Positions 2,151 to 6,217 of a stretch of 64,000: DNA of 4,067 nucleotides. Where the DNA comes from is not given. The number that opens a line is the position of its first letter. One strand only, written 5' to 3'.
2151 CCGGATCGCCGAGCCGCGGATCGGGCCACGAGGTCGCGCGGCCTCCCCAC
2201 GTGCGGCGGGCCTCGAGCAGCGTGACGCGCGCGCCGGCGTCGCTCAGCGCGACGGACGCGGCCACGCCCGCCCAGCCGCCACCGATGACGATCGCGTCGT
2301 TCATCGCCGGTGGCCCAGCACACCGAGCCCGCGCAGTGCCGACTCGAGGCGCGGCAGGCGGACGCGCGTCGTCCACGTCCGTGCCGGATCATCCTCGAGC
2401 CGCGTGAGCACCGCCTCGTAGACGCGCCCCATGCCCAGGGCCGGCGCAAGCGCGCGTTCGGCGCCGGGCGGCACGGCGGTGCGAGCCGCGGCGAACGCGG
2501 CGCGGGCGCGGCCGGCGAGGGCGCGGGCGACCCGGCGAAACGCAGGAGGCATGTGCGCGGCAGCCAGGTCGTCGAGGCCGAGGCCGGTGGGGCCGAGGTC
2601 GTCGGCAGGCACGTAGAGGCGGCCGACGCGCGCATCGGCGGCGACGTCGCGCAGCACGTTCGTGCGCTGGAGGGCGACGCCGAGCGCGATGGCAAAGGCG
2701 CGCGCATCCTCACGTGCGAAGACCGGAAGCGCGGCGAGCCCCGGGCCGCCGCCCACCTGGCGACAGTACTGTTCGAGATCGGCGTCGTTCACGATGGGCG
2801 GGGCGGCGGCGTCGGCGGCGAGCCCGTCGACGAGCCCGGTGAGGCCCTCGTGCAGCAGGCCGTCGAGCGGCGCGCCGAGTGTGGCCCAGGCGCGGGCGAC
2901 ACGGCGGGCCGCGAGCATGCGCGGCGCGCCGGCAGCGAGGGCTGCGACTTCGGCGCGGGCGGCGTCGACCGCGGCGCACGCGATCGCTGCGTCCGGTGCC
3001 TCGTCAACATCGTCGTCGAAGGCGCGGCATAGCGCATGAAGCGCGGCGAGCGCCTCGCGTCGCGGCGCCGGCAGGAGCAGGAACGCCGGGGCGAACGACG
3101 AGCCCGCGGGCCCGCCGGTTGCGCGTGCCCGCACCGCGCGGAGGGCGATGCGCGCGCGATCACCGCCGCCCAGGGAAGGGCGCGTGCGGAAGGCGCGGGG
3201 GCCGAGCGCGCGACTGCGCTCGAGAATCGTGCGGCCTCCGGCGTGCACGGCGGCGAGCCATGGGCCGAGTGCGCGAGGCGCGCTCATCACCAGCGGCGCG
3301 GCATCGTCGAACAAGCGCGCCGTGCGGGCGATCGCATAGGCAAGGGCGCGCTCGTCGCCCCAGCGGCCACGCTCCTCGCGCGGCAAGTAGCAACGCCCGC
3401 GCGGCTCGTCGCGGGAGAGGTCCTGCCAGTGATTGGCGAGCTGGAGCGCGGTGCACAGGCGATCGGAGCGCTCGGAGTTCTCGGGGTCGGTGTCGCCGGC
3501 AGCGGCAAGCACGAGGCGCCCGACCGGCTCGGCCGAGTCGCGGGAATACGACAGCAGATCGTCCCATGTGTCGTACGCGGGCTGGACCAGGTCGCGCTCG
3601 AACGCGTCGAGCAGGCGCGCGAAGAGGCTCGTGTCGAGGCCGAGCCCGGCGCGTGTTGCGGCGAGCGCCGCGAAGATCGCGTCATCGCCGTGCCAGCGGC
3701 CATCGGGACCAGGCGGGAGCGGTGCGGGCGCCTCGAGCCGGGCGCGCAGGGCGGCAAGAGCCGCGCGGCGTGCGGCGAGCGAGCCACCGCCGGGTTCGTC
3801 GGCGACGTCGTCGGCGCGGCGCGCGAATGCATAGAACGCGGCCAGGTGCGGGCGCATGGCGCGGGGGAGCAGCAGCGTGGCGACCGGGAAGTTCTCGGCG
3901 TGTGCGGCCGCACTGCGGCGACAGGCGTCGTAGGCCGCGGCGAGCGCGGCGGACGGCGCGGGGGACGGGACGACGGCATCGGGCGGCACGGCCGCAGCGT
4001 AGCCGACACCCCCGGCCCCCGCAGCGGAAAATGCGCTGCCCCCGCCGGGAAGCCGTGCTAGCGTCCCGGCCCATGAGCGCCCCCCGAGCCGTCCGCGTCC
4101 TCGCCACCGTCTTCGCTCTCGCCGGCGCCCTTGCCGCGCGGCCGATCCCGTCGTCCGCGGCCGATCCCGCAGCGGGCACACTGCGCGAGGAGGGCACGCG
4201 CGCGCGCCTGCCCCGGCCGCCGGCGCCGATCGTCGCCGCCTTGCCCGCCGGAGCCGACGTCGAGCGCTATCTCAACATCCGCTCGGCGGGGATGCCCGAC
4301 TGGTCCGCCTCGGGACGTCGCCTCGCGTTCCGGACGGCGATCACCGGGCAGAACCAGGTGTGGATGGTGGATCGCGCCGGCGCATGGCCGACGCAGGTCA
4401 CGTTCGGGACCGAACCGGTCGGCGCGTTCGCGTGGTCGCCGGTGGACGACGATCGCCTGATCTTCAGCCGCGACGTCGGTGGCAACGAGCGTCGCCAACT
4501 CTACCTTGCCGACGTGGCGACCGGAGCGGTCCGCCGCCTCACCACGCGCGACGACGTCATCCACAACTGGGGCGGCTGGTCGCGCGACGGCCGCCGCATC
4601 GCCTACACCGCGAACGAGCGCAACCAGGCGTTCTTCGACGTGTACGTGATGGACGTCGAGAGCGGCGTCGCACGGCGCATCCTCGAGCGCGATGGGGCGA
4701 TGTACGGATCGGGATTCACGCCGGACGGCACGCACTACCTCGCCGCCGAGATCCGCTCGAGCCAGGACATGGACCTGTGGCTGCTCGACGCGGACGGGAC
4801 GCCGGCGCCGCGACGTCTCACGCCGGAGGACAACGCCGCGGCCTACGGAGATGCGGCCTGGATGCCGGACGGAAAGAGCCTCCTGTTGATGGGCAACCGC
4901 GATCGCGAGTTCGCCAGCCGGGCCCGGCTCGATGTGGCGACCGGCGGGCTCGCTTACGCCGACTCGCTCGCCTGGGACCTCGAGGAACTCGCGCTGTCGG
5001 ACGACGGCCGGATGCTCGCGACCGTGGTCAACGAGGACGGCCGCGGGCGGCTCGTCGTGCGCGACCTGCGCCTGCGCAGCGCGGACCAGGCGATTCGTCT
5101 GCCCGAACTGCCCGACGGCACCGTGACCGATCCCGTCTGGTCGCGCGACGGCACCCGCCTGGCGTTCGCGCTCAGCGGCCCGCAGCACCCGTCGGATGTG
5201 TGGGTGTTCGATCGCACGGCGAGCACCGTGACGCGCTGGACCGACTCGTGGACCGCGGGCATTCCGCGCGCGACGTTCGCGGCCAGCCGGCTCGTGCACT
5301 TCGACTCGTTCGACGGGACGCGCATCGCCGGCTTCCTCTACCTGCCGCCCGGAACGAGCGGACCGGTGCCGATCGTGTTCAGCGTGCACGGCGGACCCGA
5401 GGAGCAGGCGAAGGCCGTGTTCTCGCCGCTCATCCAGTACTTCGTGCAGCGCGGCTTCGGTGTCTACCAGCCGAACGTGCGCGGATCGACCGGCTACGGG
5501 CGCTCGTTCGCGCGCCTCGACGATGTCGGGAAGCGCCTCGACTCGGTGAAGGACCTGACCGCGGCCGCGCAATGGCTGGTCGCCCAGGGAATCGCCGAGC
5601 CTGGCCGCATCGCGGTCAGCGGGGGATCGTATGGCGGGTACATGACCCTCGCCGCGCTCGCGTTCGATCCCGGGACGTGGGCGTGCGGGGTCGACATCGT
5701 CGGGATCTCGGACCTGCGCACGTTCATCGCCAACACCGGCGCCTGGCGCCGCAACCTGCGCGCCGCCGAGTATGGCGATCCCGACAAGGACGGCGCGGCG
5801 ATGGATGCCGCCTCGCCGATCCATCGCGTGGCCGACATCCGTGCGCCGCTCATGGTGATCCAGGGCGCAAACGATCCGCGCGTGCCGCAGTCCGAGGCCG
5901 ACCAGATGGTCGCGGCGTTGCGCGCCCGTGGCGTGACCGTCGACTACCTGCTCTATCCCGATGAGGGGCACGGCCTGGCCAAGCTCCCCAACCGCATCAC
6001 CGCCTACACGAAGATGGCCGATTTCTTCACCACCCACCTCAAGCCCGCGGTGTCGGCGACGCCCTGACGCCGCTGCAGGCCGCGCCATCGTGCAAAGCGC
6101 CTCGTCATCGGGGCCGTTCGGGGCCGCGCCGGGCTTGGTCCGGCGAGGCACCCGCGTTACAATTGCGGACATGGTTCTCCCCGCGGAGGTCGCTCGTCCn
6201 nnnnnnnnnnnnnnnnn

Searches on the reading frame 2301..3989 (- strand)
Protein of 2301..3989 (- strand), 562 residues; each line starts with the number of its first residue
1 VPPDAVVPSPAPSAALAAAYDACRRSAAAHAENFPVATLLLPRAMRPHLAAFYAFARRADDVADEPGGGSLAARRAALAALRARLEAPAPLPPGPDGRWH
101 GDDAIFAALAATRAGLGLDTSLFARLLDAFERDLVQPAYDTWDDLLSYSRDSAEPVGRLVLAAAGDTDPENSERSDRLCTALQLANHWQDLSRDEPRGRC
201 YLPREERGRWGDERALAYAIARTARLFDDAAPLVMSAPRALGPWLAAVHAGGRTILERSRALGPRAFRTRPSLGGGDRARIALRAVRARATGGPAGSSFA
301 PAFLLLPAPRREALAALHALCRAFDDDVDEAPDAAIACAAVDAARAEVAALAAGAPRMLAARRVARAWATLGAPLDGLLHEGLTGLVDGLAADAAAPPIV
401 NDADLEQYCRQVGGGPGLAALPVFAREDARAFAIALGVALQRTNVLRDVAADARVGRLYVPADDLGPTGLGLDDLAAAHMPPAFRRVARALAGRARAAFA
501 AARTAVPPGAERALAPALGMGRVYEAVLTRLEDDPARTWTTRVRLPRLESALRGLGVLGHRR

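Call 14: search_protein_families(library=pfam, proteins=[window:2301-3989:-])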
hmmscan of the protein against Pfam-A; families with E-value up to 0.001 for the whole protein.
window:2301-3989:- (562 aa): 1 family
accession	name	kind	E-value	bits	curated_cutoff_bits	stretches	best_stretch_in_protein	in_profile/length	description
PF00494.24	SQS_PSY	-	2.6e-94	316.2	26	2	296-548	5-262/263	Squalene/phytoene synthase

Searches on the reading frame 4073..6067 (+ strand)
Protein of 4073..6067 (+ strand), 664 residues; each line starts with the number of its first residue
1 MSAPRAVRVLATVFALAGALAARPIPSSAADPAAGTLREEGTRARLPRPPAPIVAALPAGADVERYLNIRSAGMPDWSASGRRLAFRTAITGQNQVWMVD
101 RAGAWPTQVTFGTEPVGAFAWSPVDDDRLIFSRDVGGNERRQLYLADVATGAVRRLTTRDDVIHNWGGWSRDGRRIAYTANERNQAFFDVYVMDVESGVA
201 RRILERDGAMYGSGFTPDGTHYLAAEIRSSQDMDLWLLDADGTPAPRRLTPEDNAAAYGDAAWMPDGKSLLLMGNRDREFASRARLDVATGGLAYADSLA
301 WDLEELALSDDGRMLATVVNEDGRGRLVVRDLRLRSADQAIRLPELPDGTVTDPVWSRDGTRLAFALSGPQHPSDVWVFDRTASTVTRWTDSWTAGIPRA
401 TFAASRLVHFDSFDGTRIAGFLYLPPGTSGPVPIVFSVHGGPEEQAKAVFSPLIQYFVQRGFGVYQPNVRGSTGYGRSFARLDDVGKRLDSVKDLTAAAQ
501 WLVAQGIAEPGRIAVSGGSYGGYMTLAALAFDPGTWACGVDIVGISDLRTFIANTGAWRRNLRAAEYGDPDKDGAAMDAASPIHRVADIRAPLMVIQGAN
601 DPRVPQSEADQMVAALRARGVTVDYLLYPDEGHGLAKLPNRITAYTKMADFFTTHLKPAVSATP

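Call 14: search_protein_families(library=pfam, proteins=[window:4073-6067:+])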
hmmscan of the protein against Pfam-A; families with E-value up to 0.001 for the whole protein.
window:4073-6067:+ (664 aa): 13 families
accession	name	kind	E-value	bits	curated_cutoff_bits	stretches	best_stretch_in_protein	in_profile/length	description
PF00326.27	Peptidase_S9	-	2.5e-49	168.1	22.6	1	450-657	3-211/213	Prolyl oligopeptidase family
PF07676.18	PD40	-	6.8e-16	58.2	20.9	0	352-370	12-30/38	WD40-like Beta Propeller Repeat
PF02129.25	Peptidase_S15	-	2.7e-14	53.9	23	1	414-561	1-146/262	X-Pro dipeptidyl-peptidase (S15 family)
PF20434.5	BD-FAE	-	2.6e-10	40.6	26.8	1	422-616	3-215/215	BD-FAE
PF12146.15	Hydrolase_4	-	4.3e-09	36.5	27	1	433-537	5-102/239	Serine aminopeptidase, S33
PF01738.24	DLH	-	2.4e-08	34.3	21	1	419-647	2-199/217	Dienelactone hydrolase family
PF00561.26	Abhydrolase_1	-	3.6e-07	30.5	25.8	0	433-532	1-90/245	alpha/beta hydrolase fold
PF00930.27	DPPIV_N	-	4.1e-07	29.5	22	0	80-159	246-326/354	Dipeptidyl peptidase IV (DPP IV) N-terminal region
PF07859.19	Abhydrolase_3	-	5.7e-07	29.9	25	0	575-635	149-208/210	alpha/beta hydrolase fold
PF25174.1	Beta-prop_THOC3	-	1.6e-05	24.5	305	1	76-226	9-148/272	THOC3 beta-propeller domain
PF05448.18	AXE1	-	3.4e-05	23.2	21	0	408-477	59-125/321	Acetyl xylan esterase (AXE1)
PF02897.21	Peptidase_S9_N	-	3.5e-05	23.2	24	0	116-275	126-295/414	Prolyl oligopeptidase, N-terminal beta-propeller domain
PF08386.16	Abhydrolase_4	-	0.00068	20.2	21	0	587-658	30-97/103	TAP-like protein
